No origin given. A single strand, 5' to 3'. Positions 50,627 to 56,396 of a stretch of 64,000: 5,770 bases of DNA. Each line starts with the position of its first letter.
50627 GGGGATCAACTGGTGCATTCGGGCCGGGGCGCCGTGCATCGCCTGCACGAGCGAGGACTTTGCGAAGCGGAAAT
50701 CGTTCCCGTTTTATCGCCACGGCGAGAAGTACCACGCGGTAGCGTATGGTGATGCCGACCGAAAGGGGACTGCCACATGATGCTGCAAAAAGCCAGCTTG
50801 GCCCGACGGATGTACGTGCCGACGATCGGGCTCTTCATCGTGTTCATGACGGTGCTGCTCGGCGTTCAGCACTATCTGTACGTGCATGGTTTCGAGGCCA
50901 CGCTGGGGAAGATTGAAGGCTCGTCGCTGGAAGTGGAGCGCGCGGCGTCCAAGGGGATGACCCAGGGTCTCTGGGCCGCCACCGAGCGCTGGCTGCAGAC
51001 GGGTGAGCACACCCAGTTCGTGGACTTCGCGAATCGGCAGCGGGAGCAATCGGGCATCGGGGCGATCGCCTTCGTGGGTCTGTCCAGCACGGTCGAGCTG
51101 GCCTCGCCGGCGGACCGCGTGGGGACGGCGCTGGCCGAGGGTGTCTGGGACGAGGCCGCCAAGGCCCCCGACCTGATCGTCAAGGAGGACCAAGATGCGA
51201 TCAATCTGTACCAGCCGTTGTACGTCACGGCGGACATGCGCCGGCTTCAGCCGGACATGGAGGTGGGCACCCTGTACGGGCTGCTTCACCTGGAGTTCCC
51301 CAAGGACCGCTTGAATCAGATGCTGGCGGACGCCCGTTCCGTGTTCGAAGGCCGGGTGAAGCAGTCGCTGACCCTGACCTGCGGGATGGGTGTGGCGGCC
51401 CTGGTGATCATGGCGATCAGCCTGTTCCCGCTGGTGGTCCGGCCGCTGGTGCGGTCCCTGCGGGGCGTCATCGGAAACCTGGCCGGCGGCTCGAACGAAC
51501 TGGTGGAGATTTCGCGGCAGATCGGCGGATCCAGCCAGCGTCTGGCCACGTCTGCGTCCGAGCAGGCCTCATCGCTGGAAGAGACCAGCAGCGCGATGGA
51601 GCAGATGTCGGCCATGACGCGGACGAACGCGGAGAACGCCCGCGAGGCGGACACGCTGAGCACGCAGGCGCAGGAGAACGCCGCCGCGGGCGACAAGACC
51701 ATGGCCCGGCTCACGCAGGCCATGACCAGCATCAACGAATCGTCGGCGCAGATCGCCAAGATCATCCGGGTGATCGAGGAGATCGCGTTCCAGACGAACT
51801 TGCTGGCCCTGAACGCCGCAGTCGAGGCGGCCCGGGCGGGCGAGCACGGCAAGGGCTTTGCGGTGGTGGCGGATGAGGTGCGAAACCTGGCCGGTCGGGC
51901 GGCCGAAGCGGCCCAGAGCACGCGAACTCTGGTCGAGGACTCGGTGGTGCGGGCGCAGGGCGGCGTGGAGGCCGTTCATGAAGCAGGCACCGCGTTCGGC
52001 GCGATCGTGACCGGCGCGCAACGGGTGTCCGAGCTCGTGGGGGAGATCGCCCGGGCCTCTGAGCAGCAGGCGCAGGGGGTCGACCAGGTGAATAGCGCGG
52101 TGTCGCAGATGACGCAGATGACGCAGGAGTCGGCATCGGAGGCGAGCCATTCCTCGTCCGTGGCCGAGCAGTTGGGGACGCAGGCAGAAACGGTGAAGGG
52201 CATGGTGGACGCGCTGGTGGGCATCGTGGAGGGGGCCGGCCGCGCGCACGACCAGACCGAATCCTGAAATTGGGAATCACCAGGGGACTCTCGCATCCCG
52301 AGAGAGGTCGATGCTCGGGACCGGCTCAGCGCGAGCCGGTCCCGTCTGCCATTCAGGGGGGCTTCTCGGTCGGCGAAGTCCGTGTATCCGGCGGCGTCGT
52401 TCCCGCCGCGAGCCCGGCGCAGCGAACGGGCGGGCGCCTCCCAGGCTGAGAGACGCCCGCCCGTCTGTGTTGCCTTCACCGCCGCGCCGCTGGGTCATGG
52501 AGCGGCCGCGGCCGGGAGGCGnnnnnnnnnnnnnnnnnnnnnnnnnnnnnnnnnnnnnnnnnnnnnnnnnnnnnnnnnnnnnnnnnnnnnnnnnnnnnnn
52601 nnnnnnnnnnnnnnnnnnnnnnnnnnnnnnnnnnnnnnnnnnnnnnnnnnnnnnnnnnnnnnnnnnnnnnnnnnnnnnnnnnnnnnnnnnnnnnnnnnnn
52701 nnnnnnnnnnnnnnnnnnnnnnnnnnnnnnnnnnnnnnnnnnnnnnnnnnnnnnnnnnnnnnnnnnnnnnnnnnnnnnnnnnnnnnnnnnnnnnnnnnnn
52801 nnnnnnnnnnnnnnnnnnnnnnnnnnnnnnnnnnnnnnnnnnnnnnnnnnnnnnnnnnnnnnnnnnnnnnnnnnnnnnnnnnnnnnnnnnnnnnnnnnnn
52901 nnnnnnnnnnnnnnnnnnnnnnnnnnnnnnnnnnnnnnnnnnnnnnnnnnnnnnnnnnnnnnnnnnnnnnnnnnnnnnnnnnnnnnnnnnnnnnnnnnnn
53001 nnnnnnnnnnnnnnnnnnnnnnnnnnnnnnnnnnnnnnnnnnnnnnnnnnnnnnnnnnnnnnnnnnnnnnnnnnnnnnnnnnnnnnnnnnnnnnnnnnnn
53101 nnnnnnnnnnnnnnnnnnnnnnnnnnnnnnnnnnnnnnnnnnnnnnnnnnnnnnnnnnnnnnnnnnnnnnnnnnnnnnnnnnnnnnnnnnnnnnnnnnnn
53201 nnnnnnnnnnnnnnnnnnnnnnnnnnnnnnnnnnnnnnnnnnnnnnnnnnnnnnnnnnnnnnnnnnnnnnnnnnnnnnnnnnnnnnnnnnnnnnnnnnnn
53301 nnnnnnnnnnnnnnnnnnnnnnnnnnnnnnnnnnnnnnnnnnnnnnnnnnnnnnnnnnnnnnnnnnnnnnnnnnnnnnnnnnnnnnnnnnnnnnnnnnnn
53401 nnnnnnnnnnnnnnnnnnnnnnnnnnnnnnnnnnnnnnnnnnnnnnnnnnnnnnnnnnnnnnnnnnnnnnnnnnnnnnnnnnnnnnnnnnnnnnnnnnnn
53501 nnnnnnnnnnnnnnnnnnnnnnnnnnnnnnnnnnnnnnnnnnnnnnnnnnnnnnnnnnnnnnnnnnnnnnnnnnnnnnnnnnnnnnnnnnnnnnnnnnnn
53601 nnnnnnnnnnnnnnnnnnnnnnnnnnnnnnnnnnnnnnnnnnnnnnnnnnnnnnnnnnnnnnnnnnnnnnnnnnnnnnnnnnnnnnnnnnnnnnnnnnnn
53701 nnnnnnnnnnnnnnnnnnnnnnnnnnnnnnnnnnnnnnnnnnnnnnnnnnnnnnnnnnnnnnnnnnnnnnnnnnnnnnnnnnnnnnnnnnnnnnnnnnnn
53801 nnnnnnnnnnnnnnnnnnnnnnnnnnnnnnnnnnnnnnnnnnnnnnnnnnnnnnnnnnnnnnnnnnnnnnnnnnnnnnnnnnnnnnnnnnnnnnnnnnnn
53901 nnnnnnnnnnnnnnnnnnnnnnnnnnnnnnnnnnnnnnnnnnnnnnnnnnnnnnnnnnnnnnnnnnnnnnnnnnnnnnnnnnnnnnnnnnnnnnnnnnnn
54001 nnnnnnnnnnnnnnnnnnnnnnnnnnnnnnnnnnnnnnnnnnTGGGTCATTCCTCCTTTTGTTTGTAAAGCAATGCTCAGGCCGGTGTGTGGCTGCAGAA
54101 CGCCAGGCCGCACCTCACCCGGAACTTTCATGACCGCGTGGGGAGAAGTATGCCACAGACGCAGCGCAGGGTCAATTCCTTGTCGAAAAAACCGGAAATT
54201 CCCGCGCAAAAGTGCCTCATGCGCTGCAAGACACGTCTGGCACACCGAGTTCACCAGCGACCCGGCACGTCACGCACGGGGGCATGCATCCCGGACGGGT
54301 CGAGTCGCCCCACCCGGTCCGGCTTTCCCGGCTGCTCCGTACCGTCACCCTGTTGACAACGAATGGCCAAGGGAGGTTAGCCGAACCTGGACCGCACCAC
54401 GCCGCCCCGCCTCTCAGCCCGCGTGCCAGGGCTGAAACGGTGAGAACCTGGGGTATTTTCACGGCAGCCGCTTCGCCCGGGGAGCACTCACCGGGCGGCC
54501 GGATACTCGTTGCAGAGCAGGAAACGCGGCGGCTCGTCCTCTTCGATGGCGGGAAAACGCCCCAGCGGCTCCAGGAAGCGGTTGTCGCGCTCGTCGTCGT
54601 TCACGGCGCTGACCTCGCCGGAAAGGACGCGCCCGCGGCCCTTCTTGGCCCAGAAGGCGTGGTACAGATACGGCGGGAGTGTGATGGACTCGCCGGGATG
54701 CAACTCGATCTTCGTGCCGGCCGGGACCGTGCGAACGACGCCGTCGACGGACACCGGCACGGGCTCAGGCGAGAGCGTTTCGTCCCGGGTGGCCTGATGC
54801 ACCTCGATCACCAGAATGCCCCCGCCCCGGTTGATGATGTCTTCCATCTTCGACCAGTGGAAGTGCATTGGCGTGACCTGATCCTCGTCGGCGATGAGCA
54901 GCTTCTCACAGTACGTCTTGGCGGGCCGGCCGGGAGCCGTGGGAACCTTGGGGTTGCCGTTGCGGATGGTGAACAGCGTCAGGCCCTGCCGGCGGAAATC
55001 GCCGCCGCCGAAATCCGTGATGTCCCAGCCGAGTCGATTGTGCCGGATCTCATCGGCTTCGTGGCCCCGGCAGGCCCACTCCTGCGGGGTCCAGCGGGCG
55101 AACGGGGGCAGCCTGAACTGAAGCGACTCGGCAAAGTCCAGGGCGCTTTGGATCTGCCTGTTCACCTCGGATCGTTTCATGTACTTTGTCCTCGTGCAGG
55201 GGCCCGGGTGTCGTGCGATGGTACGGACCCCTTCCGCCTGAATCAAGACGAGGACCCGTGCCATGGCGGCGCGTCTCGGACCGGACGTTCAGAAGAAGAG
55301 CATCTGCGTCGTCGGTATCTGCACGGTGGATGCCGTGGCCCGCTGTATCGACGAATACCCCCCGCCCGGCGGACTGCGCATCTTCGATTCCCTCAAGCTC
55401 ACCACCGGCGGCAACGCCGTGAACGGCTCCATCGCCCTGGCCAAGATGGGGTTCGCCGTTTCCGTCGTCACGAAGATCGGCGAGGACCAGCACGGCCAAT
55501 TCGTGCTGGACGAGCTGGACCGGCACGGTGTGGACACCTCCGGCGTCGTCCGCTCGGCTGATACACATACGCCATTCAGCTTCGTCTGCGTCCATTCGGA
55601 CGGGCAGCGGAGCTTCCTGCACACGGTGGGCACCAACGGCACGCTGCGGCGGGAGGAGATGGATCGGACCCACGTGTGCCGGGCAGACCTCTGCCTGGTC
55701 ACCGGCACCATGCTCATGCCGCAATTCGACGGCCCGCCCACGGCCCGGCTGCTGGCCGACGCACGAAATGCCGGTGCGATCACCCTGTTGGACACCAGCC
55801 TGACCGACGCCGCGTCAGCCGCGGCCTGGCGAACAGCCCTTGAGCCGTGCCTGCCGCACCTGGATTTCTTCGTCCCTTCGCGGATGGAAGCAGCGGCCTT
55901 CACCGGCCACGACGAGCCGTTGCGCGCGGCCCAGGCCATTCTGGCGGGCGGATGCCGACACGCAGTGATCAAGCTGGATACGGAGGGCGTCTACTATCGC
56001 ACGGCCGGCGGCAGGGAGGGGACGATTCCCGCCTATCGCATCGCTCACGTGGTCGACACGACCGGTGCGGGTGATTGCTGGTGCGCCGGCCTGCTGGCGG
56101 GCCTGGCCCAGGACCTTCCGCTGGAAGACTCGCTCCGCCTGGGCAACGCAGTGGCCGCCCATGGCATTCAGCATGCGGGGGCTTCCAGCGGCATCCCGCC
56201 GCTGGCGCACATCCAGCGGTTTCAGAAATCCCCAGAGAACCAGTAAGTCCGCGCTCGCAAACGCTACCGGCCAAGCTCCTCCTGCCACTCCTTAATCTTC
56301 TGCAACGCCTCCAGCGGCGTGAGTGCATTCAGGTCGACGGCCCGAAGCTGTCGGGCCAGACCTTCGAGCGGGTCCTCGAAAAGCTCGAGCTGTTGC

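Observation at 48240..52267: [NiFe]-hydrogenase large and small subunits translationally coupled to a methyl-accepting chemotaxis protein: candidate H2-sensing chemoreceptor module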

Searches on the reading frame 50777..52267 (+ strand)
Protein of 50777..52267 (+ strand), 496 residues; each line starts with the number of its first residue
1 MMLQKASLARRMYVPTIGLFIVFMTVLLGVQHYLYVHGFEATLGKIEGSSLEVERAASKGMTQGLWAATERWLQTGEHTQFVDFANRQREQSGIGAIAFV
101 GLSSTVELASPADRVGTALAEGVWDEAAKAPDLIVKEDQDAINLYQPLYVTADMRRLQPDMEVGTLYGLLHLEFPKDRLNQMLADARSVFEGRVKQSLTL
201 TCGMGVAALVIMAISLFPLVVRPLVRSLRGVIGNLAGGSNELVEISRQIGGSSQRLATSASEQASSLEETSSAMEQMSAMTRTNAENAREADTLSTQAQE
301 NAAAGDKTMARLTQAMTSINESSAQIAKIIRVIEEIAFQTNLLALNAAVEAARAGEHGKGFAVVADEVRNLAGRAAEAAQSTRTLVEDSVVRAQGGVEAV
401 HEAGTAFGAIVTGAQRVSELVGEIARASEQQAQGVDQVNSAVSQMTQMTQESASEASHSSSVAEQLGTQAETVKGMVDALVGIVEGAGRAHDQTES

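Call 3: search_protein_families(library=pfam, proteins=[window:50777-52267:+])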
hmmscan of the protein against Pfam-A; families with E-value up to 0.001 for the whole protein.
window:50777-52267:+ (496 aa): 1 family
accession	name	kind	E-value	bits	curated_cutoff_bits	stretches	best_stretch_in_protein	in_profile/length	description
PF00015.26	MCPsignal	-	1.4e-49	168.7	34.6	1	294-449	3-172/172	Methyl-accepting chemotaxis protein (MCP) signalling domain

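Call 4: search_protein_families(library=ncbifam, proteins=[window:50777-52267:+])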
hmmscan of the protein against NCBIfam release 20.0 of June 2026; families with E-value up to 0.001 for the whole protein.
window:50777-52267:+ (496 aa): 8 families
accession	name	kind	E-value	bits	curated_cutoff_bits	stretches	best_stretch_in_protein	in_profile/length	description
NF011622.0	PRK15048.1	equivalog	6.5e-64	217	900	1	179-479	220-512/553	methyl-accepting chemotaxis protein II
NF047851.1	MCPCitTducer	equivalog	2.8e-63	214.8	900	1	230-479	264-513/553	methyl-accepting chemotaxis citrate transducer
NF041847.1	transduc_aer2_vibrio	equivalog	1.1e-62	212.4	1200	1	225-469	497-741/804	aerotaxis transducer Aer2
NF007309.0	PRK09793.1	equivalog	1.2e-60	206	903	1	222-478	253-509/533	methyl-accepting chemotaxis protein IV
NF011615.0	PRK15041.1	equivalog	1.4e-58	198.9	947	1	228-477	263-512/554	methyl-accepting chemotaxis protein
NF058645.1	MCPCtpMPsAe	equivalog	1.1e-21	77.3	900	1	227-409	275-471/558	methyl-accepting chemotaxis protein CtpM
NF050802.1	AspChtxCcaA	equivalog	6.8e-21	74.3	1300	1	306-378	552-624/700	aspartate chemotaxis receptor CcaA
NF047515.1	SpiroCoCo_C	equivalog_domain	0.00085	18.6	125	0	235-336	116-216/313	SpiroCoCo family coiled-coil protein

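Call 44: search_protein_families(library=pfam, alignment_id=A4, max_evalue=0.001)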
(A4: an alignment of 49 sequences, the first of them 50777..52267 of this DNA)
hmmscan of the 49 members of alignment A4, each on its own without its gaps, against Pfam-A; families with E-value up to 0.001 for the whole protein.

A. member 1, window:50777-52267:+ (496 aa): 1 family
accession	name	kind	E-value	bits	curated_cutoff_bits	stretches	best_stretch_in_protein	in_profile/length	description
PF00015.26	MCPsignal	-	1.4e-49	168.7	34.6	1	294-449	3-172/172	Methyl-accepting chemotaxis protein (MCP) signalling domain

B. families by the number of members that match (of 49 scanned): 13 families
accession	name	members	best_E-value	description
PF00015.26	MCPsignal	45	1.1e-53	Methyl-accepting chemotaxis protein (MCP) signalling domain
PF00672.30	HAMP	27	1.1e-16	HAMP domain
PF06103.16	DUF948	7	1.9e-06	Bacterial protein of unknown function (DUF948)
PF18947.5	HAMP_2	2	7.8e-46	HAMP domain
PF08448.16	PAS_4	2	2.8e-09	PAS fold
PF13426.13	PAS_9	2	2.2e-08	PAS domain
PF11887.13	Mce4_CUP1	2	5.2e-06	Cholesterol uptake porter CUP1 of Mce4, putative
PF07889.17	DUF1664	2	7.3e-06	Protein of unknown function (DUF1664)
PF04108.17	ATG17_like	2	2.7e-05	Autophagy protein ATG17-like domain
PF02800.25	Gp_dh_C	1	0.00014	Glyceraldehyde 3-phosphate dehydrogenase, C-terminal domain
PF06008.19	Laminin_I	1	0.00017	Laminin Domain I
PF10157.14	BORCS6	1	0.00061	BLOC-1-related complex sub-unit 6 C-terminal helix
PF06818.20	Fez1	1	0.00066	Fez1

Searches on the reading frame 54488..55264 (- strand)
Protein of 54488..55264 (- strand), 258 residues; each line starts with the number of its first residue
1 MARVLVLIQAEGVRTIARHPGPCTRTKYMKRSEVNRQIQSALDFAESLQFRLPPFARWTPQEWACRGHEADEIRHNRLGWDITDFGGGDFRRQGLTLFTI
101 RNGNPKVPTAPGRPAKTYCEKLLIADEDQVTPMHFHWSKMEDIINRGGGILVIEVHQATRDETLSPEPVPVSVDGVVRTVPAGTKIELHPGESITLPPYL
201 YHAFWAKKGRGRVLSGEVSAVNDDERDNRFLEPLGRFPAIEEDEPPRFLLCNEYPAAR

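Call 3: search_protein_families(library=pfam, proteins=[window:54488-55264:-])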
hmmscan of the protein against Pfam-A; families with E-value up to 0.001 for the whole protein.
window:54488-55264:- (258 aa): 1 family
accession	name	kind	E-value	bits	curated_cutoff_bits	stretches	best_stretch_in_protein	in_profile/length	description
PF07385.18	Lyx_isomer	-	9.3e-96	319.7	20.8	1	29-254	1-222/222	D-lyxose isomerase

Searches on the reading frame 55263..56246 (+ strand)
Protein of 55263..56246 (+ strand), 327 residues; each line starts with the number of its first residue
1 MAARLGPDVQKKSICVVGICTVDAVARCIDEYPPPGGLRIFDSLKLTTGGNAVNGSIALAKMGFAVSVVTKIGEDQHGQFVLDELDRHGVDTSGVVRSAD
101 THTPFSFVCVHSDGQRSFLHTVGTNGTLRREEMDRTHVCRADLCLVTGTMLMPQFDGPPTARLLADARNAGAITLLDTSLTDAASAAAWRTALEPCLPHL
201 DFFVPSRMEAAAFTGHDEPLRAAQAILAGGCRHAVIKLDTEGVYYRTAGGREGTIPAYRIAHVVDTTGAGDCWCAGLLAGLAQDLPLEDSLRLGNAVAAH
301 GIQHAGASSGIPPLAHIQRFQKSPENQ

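Call 3: search_protein_families(library=pfam, proteins=[window:55263-56246:+])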
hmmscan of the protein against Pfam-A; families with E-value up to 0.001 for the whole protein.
window:55263-56246:+ (327 aa): 2 families
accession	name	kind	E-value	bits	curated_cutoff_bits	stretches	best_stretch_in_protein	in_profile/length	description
PF00294.29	PfkB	-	5.3e-55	187.3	25.8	1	12-312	2-300/302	pfkB family carbohydrate kinase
PF25270.1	Khk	-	6.1e-05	22.8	35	0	230-304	277-349/365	Prokaryotic ketohexokinase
